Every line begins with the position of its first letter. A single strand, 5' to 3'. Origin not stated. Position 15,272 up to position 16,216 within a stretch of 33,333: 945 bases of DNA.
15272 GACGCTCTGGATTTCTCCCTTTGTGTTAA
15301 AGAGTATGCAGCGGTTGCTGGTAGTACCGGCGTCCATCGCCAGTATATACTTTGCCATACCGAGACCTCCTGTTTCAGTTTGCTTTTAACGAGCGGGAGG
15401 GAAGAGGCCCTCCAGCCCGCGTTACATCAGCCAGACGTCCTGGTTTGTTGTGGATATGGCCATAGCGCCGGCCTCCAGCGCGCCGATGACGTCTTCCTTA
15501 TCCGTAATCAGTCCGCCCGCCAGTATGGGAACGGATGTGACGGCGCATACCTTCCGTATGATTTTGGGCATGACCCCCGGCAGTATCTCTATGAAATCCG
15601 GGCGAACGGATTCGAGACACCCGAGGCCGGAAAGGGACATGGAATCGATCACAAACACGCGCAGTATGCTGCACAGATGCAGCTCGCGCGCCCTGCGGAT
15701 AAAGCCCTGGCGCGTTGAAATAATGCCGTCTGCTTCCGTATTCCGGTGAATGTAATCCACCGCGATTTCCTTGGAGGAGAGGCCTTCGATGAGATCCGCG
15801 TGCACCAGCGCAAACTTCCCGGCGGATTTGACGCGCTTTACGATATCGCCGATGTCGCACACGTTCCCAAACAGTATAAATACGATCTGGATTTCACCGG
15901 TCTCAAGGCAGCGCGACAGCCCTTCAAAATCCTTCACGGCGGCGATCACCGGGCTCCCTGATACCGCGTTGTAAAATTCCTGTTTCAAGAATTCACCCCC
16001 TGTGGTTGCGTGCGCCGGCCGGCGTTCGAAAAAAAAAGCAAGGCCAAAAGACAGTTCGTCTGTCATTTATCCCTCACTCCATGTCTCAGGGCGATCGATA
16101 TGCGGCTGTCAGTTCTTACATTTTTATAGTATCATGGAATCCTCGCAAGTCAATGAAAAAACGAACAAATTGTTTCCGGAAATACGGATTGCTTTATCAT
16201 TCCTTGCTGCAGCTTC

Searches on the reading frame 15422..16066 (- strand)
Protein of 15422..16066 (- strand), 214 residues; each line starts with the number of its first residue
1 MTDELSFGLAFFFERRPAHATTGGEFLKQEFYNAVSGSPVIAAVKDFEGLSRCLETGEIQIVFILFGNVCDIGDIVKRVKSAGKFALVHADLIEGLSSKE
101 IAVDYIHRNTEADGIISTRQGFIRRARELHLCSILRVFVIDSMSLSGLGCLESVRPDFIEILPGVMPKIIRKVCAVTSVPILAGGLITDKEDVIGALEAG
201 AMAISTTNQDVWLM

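Call 42: search_protein_families(library=pfam, proteins=[window:15422-16066:-], max_evalue=0.00001)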
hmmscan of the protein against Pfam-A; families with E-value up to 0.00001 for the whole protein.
window:15422-16066:- (214 aa): 1 family
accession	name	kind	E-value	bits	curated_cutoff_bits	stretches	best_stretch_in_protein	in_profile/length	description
PF04309.18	G3P_antiterm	-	5.4e-63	212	27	1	40-212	1-173/173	Glycerol-3-phosphate responsive antiterminator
